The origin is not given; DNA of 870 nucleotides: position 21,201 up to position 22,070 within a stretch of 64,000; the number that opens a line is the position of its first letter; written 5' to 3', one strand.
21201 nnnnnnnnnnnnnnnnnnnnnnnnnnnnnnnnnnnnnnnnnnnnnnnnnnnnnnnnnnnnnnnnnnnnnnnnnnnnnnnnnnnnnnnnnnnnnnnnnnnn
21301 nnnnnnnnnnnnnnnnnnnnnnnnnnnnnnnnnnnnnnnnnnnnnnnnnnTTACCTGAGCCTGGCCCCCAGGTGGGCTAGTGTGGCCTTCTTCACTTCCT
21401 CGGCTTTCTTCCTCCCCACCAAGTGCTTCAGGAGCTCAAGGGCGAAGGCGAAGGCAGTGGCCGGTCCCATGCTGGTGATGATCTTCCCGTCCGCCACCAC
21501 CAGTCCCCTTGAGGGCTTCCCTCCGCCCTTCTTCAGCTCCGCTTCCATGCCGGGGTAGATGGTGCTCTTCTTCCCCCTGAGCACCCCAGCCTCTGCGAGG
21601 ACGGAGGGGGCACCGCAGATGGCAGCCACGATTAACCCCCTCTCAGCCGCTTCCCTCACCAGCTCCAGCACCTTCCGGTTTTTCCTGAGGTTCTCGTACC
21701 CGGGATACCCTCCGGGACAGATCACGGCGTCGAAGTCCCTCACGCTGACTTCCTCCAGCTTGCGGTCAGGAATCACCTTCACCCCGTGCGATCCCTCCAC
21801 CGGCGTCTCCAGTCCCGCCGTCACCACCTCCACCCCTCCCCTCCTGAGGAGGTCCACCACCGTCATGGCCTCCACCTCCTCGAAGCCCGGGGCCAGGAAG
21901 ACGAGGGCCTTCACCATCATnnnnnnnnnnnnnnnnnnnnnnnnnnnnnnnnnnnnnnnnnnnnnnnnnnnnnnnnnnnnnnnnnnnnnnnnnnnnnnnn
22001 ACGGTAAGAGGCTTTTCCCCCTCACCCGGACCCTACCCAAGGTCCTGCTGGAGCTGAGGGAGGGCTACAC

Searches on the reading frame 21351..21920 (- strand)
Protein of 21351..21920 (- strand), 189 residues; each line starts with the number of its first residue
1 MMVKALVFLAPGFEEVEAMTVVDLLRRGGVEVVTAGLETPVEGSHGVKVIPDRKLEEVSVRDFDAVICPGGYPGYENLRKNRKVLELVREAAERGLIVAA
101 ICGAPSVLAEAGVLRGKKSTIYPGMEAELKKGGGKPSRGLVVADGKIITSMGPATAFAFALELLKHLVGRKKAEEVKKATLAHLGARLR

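Call 42: find_homologous_proteins(query=window:21351-21920:-, max_evalue=1e-30)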
Query window:21351-21920:- (189 aa): 733 proteins with E <= 1e-30 among 2191 candidates; the best 120 are listed.
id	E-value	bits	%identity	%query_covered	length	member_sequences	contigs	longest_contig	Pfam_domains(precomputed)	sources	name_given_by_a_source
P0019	4.7e-113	393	100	99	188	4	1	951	PF07685.21,PF01965.31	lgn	-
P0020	1.4e-101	356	89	99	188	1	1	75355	PF07685.21,PF01965.31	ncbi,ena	-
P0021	2.2e-100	352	87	99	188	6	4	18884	PF07685.21,PF01965.31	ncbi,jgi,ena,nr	ncbi:MAG: DJ-1 family protein [Hadesarchaea archaeon]|nr:MAG: DJ-1 family protein [Hadesarchaea arch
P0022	1.4e-96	339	87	97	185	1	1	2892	PF01965.31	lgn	-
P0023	4.5e-93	328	81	99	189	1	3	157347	PF01965.31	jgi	jgi:4-methyl-5(b-hydroxyethyl)-thiazole monophosphate biosynthesis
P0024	7.0e-93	327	81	99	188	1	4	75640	PF01965.31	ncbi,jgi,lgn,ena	-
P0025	1.6e-90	320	80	99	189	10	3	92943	PF01965.31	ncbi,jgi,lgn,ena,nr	ncbi:MAG: DJ-1 family protein [Hadesarchaea archaeon]|nr:MAG: DJ-1 family protein [Hadesarchaea arch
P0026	8.7e-79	281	72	99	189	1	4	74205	PF01965.31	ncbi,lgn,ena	-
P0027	8.4e-74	265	67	99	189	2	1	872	PF01965.31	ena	-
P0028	8.6e-73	262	67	98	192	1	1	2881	PF01965.31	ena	-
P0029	1.5e-72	261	68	95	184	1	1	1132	PF01965.31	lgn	-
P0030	2.9e-72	260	63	98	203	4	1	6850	PF01965.31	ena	-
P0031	5.0e-71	256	65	98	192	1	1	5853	PF01965.31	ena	-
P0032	1.8e-70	254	63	99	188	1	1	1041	PF01965.31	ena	-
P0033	6.9e-70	252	63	98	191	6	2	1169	PF07685.21,PF01965.31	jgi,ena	-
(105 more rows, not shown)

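Call 43: find_encoding_contigs(protein=P0020, flank=6000, max_places=2)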
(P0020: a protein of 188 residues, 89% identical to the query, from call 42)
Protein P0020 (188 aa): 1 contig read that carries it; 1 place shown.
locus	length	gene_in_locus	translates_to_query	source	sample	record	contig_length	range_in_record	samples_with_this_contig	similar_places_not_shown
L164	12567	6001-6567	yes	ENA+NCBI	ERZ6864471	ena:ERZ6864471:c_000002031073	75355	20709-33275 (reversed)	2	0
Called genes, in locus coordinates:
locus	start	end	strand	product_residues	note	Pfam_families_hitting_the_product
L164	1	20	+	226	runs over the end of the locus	PF22625:ECR1_N_2, PF14382:ECR1_N (weak), PF21266:S1_RRP4 (weak), PF00013:KH_1, PF15985:KH_6 (weak)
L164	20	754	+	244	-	PF01138:RNase_PH, PF03725:RNase_PH_C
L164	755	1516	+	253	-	PF01138:RNase_PH, PF03725:RNase_PH_C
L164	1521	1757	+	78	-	PF01780:Ribosomal_L37ae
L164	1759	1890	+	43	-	PF03604:Zn_ribbon_RPAB4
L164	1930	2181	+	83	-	PF09341:Pcc1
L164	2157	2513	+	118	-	PF01920:Prefoldin_2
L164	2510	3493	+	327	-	PF01368:DHH, PF02272:DHHA1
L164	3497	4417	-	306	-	PF01063:Aminotran_4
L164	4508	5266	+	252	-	-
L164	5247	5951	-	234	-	PF00483:NTP_transferase, PF12804:NTP_transf_3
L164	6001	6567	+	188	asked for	PF01965:DJ-1_PfpI, PF07685:GATase_3 (weak)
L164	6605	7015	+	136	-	PF10107:Endonuc_Holl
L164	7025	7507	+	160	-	-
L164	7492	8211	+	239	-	PF00378:ECH_1, PF16113:ECH_2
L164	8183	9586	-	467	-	PF02844:GARS_N (weak), PF01071:GARS_A, PF02655:ATP-grasp_3, PF02843:GARS_C (weak)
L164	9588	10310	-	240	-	PF00551:Formyl_trans_N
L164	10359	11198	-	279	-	PF06550:SPP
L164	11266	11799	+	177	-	PF09918:DUF2148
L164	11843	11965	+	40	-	-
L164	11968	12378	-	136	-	PF01402:RHH_1, PF08753:NikR_C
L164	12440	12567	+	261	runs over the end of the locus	PF00142:Fer4_NifH (faint), PF01656:CbiA, PF02374:ArsA_ATPase, PF06564:CBP_BcsQ (faint), PF10609:ParA (weak), PF13614:AAA_31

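Call 44: find_encoding_contigs(protein=P0021, flank=6000, max_places=2)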
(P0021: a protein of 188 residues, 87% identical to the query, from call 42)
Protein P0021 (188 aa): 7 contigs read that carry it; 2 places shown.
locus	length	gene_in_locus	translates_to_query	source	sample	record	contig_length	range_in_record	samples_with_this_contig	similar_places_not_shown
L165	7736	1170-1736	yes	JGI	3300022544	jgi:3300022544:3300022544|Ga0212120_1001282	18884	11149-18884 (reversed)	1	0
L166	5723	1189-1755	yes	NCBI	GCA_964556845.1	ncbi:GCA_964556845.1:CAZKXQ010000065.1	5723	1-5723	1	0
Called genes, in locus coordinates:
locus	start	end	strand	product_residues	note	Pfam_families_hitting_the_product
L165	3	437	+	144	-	?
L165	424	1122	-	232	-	PF00483:NTP_transferase, PF12804:NTP_transf_3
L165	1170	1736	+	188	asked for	PF01965:DJ-1_PfpI, PF07685:GATase_3 (weak)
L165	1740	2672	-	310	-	PF05853:BKACE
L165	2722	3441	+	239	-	PF00378:ECH_1, PF16113:ECH_2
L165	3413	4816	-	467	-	PF02844:GARS_N (weak), PF01071:GARS_A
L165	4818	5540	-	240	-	PF00551:Formyl_trans_N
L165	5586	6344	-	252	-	PF06550:SPP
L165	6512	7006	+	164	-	PF09918:DUF2148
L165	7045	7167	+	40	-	-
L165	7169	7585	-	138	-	PF01402:RHH_1, PF08753:NikR_C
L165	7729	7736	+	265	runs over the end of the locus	PF00142:Fer4_NifH (faint), PF01656:CbiA, PF02374:ArsA_ATPase, PF06564:CBP_BcsQ (faint), PF10609:ParA, PF13614:AAA_31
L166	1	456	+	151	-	?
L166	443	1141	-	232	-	PF00483:NTP_transferase, PF12804:NTP_transf_3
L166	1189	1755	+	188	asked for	PF01965:DJ-1_PfpI, PF07685:GATase_3 (weak)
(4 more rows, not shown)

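Call 45: find_encoding_contigs(protein=P0025, flank=6000, max_places=2)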
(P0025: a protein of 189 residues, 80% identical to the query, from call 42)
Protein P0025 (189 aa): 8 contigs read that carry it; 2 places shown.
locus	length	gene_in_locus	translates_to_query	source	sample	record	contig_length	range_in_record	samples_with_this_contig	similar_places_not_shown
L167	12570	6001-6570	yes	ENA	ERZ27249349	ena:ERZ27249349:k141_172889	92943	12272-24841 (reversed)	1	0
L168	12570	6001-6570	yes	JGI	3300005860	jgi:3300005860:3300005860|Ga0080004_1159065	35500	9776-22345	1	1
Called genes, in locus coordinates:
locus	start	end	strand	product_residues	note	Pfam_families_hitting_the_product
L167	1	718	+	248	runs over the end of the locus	PF01138:RNase_PH, PF03725:RNase_PH_C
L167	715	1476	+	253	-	PF01138:RNase_PH, PF03725:RNase_PH_C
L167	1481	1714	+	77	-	PF01780:Ribosomal_L37ae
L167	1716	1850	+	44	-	PF03604:Zn_ribbon_RPAB4 (weak)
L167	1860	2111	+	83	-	PF09341:Pcc1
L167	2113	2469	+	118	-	PF01920:Prefoldin_2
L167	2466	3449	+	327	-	PF01368:DHH, PF02272:DHHA1 (weak)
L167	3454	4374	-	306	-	PF01063:Aminotran_4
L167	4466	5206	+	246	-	-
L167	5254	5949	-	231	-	PF00483:NTP_transferase, PF12804:NTP_transf_3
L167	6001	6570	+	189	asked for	PF01965:DJ-1_PfpI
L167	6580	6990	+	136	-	PF10107:Endonuc_Holl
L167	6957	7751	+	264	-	PF00378:ECH_1, PF16113:ECH_2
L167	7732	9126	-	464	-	PF02844:GARS_N (weak), PF01071:GARS_A, PF02655:ATP-grasp_3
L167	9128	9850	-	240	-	PF00551:Formyl_trans_N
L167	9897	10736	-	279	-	PF06550:SPP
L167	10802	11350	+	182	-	PF09918:DUF2148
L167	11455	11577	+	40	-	-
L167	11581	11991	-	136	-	PF01402:RHH_1, PF08753:NikR_C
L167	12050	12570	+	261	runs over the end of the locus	PF00142:Fer4_NifH (faint), PF01656:CbiA, PF02374:ArsA_ATPase, PF06564:CBP_BcsQ (faint), PF10609:ParA (weak), PF13614:AAA_31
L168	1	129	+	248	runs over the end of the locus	PF01138:RNase_PH, PF03725:RNase_PH_C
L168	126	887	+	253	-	PF01138:RNase_PH, PF03725:RNase_PH_C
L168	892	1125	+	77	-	PF01780:Ribosomal_L37ae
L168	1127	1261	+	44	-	PF03604:Zn_ribbon_RPAB4 (weak)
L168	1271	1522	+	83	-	PF09341:Pcc1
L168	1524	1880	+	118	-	PF01920:Prefoldin_2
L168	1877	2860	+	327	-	PF01368:DHH, PF02272:DHHA1 (weak)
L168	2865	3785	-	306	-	PF01063:Aminotran_4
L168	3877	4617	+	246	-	-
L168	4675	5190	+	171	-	-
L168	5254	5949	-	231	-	PF00483:NTP_transferase, PF12804:NTP_transf_3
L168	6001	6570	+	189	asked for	PF01965:DJ-1_PfpI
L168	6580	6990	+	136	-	PF10107:Endonuc_Holl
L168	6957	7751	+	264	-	PF00378:ECH_1, PF16113:ECH_2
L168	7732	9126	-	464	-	PF02844:GARS_N (weak), PF01071:GARS_A, PF02655:ATP-grasp_3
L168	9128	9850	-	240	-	PF00551:Formyl_trans_N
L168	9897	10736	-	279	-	PF06550:SPP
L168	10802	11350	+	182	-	PF09918:DUF2148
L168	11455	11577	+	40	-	-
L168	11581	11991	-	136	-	PF01402:RHH_1, PF08753:NikR_C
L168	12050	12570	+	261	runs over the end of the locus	PF00142:Fer4_NifH (faint), PF01656:CbiA, PF02374:ArsA_ATPase, PF06564:CBP_BcsQ (faint), PF10609:ParA (weak), PF13614:AAA_31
